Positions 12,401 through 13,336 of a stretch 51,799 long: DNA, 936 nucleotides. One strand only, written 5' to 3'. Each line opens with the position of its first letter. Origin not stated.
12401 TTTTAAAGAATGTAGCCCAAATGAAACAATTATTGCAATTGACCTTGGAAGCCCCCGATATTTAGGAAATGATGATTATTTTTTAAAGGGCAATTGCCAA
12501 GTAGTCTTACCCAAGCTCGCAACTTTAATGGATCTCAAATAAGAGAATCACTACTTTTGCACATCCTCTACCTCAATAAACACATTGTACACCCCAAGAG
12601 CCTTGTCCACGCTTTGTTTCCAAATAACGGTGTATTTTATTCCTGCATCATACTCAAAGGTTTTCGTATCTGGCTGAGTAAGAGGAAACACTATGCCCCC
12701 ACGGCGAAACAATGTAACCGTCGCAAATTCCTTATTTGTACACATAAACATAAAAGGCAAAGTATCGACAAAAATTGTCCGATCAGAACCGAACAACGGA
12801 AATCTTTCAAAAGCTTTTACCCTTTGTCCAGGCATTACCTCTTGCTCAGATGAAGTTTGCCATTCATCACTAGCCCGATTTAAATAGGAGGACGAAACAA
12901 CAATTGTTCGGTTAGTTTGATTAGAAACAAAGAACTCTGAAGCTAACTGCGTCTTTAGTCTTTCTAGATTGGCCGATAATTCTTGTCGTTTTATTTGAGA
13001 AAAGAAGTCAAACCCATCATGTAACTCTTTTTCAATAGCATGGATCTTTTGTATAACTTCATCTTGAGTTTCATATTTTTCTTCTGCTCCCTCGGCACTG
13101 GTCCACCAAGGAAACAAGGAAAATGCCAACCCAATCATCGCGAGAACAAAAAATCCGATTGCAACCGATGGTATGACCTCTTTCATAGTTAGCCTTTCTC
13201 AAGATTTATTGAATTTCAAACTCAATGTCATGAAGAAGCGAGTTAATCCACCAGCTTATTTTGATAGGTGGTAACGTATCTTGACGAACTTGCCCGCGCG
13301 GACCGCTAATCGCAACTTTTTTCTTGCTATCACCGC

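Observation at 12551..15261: Four-gene minus-strand operon of exported ORFans, three sharing a C-terminal module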

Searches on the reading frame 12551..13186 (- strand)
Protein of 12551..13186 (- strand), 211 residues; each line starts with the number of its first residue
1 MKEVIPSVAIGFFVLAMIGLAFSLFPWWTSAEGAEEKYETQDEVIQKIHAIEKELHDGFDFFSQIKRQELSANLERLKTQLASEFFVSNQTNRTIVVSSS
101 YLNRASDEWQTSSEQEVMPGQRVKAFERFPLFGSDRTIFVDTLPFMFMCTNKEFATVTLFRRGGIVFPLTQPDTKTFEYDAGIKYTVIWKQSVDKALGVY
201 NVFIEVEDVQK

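Call 5: search_protein_families(library=pfam, proteins=[window:12551-13186:-], max_evalue=0.1)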
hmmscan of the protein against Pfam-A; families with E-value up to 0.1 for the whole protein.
window:12551-13186:- (211 aa): 2 families
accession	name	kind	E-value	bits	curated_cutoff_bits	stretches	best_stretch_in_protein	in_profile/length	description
PF24838.2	8xMP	-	0.037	14.3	30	1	10-72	50-102/136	Octameric membrane protein family (8xMP)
PF22951.1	3HBD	-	0.067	13.9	27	0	125-162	11-49/100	Three-helical bundle domain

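Call 6: search_protein_families(library=ncbifam, proteins=[window:12551-13186:-], max_evalue=0.1)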
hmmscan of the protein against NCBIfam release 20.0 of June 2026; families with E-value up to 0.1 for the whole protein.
window:12551-13186:- (211 aa): 0 families

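Call 16: find_homologous_proteins(query=window:12551-13186:-, max_evalue=0.01)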
Query window:12551-13186:- (211 aa): 3 proteins with E <= 0.01 among 71 candidates.
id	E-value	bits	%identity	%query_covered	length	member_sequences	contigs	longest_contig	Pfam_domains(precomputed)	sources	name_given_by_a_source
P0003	2.9e-122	424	91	99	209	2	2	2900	-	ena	-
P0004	1.6e-58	216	51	96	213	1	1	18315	-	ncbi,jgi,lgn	-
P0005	2.2e-49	186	53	80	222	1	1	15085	-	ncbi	-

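Call 17: find_encoding_contigs(protein=P0004, flank=10000, max_places=4)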
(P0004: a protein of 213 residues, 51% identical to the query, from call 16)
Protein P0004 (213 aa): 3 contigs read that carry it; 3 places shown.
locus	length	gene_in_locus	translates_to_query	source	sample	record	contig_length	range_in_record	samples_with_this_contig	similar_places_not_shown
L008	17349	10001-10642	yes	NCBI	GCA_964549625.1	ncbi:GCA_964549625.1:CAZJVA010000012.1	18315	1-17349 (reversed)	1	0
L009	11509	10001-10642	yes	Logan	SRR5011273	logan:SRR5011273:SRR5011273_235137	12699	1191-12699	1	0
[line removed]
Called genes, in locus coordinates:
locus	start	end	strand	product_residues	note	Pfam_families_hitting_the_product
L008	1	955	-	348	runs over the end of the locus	PF02463:SMC_N, PF13175:AAA_15, PF13476:AAA_23, PF13555:AAA_29 (weak), PF13304:AAA_21 (weak)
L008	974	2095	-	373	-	PF00712:DNA_pol3_beta, PF02767:DNA_pol3_beta_2, PF02768:DNA_pol3_beta_3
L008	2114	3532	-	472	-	PF00587:tRNA-synt_2b, PF03129:HGTP_anticodon, PF09180:ProRS-C_1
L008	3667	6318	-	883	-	PF00690:Cation_ATPase_N, PF00122:E1-E2_ATPase, PF00702:Hydrolase, PF13246:Cation_ATPase, PF00689:Cation_ATPase_C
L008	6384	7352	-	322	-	PF13495:Phage_int_SAM_4 (faint), PF02899:Phage_int_SAM_1 (weak), PF00589:Phage_integrase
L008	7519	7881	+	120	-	-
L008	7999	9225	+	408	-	-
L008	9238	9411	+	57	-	-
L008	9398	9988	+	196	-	-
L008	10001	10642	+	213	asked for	-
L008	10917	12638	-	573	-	PF00004:AAA (faint)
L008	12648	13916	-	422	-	PF00004:AAA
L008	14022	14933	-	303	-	PF00892:EamA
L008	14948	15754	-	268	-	PF00149:Metallophos, PF13277:YmdB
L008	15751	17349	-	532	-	?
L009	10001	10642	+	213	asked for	-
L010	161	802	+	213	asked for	-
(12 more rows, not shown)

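Call 18: find_encoding_contigs(protein=P0005, flank=10000, max_places=4)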
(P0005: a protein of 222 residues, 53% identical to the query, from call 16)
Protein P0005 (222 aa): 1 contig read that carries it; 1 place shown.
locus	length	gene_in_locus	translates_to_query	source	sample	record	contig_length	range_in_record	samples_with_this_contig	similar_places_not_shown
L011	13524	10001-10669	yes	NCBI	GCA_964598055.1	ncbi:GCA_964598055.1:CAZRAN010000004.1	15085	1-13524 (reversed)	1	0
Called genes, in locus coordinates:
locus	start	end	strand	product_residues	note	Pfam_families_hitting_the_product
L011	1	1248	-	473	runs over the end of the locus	PF00587:tRNA-synt_2b, PF03129:HGTP_anticodon, PF09180:ProRS-C_1 (weak)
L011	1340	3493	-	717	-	-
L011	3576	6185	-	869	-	PF00690:Cation_ATPase_N, PF00122:E1-E2_ATPase, PF00702:Hydrolase, PF13246:Cation_ATPase, PF00689:Cation_ATPase_C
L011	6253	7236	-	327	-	PF13495:Phage_int_SAM_4 (faint), PF02899:Phage_int_SAM_1 (weak), PF00589:Phage_integrase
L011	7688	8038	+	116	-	-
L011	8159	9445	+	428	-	-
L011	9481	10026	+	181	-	-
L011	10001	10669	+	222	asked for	-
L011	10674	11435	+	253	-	-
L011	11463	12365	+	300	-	-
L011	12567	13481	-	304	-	PF00892:EamA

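Call 19: find_encoding_contigs(protein=P0003, flank=10000, max_places=4)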
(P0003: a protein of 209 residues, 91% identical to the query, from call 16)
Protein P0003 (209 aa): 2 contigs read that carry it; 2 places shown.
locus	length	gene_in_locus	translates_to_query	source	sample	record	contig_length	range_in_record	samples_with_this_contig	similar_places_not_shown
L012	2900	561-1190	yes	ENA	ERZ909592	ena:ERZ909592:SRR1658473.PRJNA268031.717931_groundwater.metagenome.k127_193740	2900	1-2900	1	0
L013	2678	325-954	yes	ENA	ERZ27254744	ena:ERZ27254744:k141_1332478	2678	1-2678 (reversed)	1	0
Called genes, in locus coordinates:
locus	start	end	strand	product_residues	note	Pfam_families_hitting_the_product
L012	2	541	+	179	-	?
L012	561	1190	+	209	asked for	-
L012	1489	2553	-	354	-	-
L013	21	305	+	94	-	-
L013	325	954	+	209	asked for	-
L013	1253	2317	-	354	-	-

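Call 32: search_solved_structures(query=A3, max_evalue=10)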
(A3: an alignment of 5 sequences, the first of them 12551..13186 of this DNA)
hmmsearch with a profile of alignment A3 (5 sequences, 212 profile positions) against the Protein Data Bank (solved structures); distinct sequences matched with E-value up to 10: 10.
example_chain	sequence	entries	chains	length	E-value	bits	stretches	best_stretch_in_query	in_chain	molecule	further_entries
3aj6_A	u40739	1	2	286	0.036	17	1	50-115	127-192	Main hemagglutinin component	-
3aj5_A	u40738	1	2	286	0.073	16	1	50-115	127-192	Main hemagglutinin component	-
3ah1_A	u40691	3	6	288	0.079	15.9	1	50-115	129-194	Main hemagglutinin component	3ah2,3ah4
2e4m_A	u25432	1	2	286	0.16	14.9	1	49-115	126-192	Main hemagglutinin component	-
1qxm_A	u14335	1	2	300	0.17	14.8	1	50-115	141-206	HA1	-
6wbp_A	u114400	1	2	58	1.4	11.8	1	42-88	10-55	Septin-6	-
6srw_A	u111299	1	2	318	1.5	11.7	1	167-199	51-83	Kemp Eliminase HG3.17 Q50F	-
6tu6_A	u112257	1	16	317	1.7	11.5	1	167-199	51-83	Kemp Eliminase HG3.17 mutant Q50M, E47N, N300D Complexed with Transition State Analog 6-Ni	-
2qag_B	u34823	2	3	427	1.9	11.4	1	35-112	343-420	Septin-6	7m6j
6wsm_A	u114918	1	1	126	5.5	9.9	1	31-107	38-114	Septin-8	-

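Call 45: find_related_loci(query=A3, collection=metagenome_contigs, flank=5000)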
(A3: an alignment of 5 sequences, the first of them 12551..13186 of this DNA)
Query A3 (211 aa) in metagenome_contigs; peptide patterns used: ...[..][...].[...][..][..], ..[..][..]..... (x = any residue, [..] = any of these).
269 stretches matched a pattern; 1 encode a relative of the query (tblastn E <= 1e-3); 1 distinct loci.
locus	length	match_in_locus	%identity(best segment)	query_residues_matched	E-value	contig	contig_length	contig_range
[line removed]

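Call 62: predict_structure(alignment_id=A7)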
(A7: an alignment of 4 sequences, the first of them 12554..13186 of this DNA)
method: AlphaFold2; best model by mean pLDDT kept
length: 211 residues; sequences in the alignment: 4
mean_pLDDT: 65.4   pTM: 0.56
mean pLDDT of the five models: 65.4, 59.7, 57.7, 51.3, 50.1
residues with pLDDT >= 90: 6; 70-90: 87; 50-70: 81; < 50: 37
segments of 3 or more residues with pLDDT < 50: 1-5, 24-38, 152-163
pLDDT, mean of each block of 10 residues (from residue 1): 50 61 43 42 70 76 74 72 81 87 70 87 78 71 69 37 50 66 65 52 75 46
secondary structure, 60 per line:
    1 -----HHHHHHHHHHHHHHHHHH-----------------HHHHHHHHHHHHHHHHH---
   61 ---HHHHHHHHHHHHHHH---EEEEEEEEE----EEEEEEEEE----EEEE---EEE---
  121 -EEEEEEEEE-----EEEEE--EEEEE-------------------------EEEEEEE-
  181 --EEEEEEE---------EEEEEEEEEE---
elements in order: H6-23 H41-57 H64-78 E82-90 E95-103 E108-111 E115-117 E122-130 E136-140 E143-147 E173-179 E183-189 E199-208

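Call 65: fold_search(model_id=the predicted structure, library=pdb)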
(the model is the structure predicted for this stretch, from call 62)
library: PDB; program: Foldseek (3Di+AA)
matches with E <= 10: 1161; with E <= 0.001: 2
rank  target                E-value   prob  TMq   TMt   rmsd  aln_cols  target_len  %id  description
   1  7u8t_A                3.9e-04  1.00  0.27  0.13   7.0       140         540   11  Vps13 adaptor binding domain in complex with Mcp1 PxP motif peptide (released 2022-03-30)
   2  4jde_B                6.8e-04  1.00  0.26  0.37  11.1       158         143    8  Crystal structure of PUD-1/PUD-2 heterodimer (released 2013-11-06)
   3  8zvj_F                2.2e-03  0.99  0.26  0.36   6.7       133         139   12  Crystal structure of VHL-EloB-EloC in complex with a fragment compound 7HC_1(DE22) (released 2024-12-18)
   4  1vcb_C                3.1e-03  0.99  0.25  0.33   9.0       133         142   14  THE VHL-ELONGINC-ELONGINB STRUCTURE (released 1999-04-21)
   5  8zv8_F                4.5e-03  0.97  0.25  0.35   7.4       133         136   14  Crystal structure of VHL-EloB-EloC in complex with a fragment compound 7HC_2 (D7) (released 2024-12-18)
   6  4jde_A                5.1e-03  0.97  0.27  0.37  10.9       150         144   13  Crystal structure of PUD-1/PUD-2 heterodimer (released 2013-11-06)
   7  3klq_B                5.1e-03  0.75  0.21  0.31  11.8       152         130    9  Crystal Structure of the Minor Pilin FctB from Streptococcus pyogenes 90/306S (released 2010-04-28)
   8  8j97_A                5.4e-03  0.20  0.14  0.10  23.9       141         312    9  Structure of Muscarinic receptor (M2R) in complex with beta-arrestin1 (Local refine, cross-linked) (released 2023-12-27)
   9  4w9j_L                5.7e-03  0.98  0.26  0.35   7.4       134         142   13  pVHL:EloB:EloC in complex with (2S,4R)-1-((S)-2-((S)-2-acetamido-4-methylpentanamido)-3,3-dimethylbutanoyl)-4-hydroxy- (released 2014-09-10)
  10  4bkt_F                6.1e-03  0.98  0.26  0.35   8.9       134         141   13  von Hippel Lindau protein:ElonginB:ElonginC complex, in complex with (2S,4R)-N-methyl-1-[2-(3-methyl-1,2-oxazol-5-yl)e (released 2013-11-27)
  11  9hyn_C                6.1e-03  0.96  0.25  0.33   8.9       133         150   14  CRYSTAL STRUCTURE OF THE SMARCA2-VCB-COMPLEX WITH PROTAC P1 (released 2025-10-22)
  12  5t35_D                6.9e-03  0.97  0.25  0.33   8.7       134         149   13  The PROTAC MZ1 in complex with the second bromodomain of Brd4 and pVHL:ElonginC:ElonginB (released 2017-03-08)
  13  8ymb_I                6.9e-03  0.95  0.23  0.30   9.2       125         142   11  The crystal structure of SHD931 in complex with Brd4-BD2 and VCB (released 2025-02-12)
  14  3zun_F                7.3e-03  0.98  0.25  0.34   8.7       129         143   13  pVHL54-213-EloB-EloC complex_(2S,4R)-4-hydroxy-1-(2-(3-methylisoxazol- 5-yl)acetyl)-N-(4-nitrobenzyl)pyrrolidine-2-car (released 2012-07-25)
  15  9snq_C                7.3e-03  0.96  0.25  0.34   7.4       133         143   13  VHL/Elongin B/Elongin C complex with compound 61 (released 2026-04-01)
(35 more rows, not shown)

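Call 70: fold_search(model_id=the predicted structure, library=viral)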
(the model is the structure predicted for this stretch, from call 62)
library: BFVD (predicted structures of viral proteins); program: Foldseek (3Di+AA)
matches with E <= 10: 760; with E <= 0.001: 7
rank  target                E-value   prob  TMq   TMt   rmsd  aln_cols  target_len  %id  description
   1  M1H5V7                1.3e-04  1.00  0.28  0.37  12.0       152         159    9  (no name in the UniProt tables at hand)
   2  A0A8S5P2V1            3.4e-04  0.99  0.25  0.35  13.9       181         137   10  Uncharacterized protein [Siphoviridae sp. ctur44]
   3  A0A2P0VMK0            3.7e-04  1.00  0.25  0.38  11.5       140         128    8  Uncharacterized protein [Tetraselmis virus 1]
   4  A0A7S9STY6            4.4e-04  0.97  0.27  0.28  12.2       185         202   14  Uncharacterized protein [Virus NIOZ-UU157]
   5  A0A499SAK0            4.7e-04  0.95  0.25  0.29  14.6       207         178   10  (no name in the UniProt tables at hand)
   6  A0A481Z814            6.3e-04  0.95  0.21  0.28   8.9       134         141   11  Uncharacterized protein [Pithovirus LCPAC302]
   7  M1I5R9                9.1e-04  0.99  0.28  0.18  15.0       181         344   10  (no name in the UniProt tables at hand)
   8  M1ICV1                3.1e-03  0.98  0.27  0.23  11.0       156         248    8  (no name in the UniProt tables at hand)
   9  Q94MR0                3.1e-03  0.96  0.23  0.29   8.6       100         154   12  p59 [Myxococcus phage Mx8]
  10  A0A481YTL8            6.4e-03  0.87  0.20  0.20  14.9       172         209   10  Uncharacterized protein [Marseillevirus LCMAC102]
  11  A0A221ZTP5            6.4e-03  0.54  0.16  0.10  19.1       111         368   11  (no name in the UniProt tables at hand)
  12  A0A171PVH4            6.8e-03  0.77  0.28  0.28  16.3       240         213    7  Uncharacterized protein [Heliothis virescens ascovirus 3f]
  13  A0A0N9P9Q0            7.3e-03  0.99  0.24  0.18   7.2        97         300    9  (no name in the UniProt tables at hand)
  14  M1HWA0                7.7e-03  0.96  0.21  0.26  18.5       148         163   14  Uncharacterized protein [Paramecium bursaria Chlorella virus CVA-1]
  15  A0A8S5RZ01            9.8e-03  0.89  0.25  0.41  12.5       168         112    6  Uncharacterized protein [Myoviridae sp. ctNQV2]
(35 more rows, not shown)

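Call 75: search_protein_families(library=pfam, alignment_id=A3, max_evalue=1)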
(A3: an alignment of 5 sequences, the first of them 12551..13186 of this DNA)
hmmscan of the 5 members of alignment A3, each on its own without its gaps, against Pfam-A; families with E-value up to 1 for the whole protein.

A. member 1, window:12551-13186:- (211 aa): 4 families
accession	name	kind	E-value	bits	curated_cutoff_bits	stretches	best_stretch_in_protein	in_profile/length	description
PF24838.2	8xMP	-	0.037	14.3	30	1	10-72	50-102/136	Octameric membrane protein family (8xMP)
PF22951.1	3HBD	-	0.067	13.9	27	1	125-162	11-49/100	Three-helical bundle domain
PF19962.4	EAD9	-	0.27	11.5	25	0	62-95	3-33/62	Effector-associated domain 9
PF03908.18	Sec20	-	0.57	10.6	27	1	68-130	4-66/92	Sec20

B. families by the number of members that match (of 5 scanned): 5 families
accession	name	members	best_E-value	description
PF24838.2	8xMP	2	0.037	Octameric membrane protein family (8xMP)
PF22951.1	3HBD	1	0.067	Three-helical bundle domain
PF14201.11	DUF4318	1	0.14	Domain of unknown function (DUF4318)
PF19962.4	EAD9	1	0.27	Effector-associated domain 9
PF03908.18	Sec20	1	0.57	Sec20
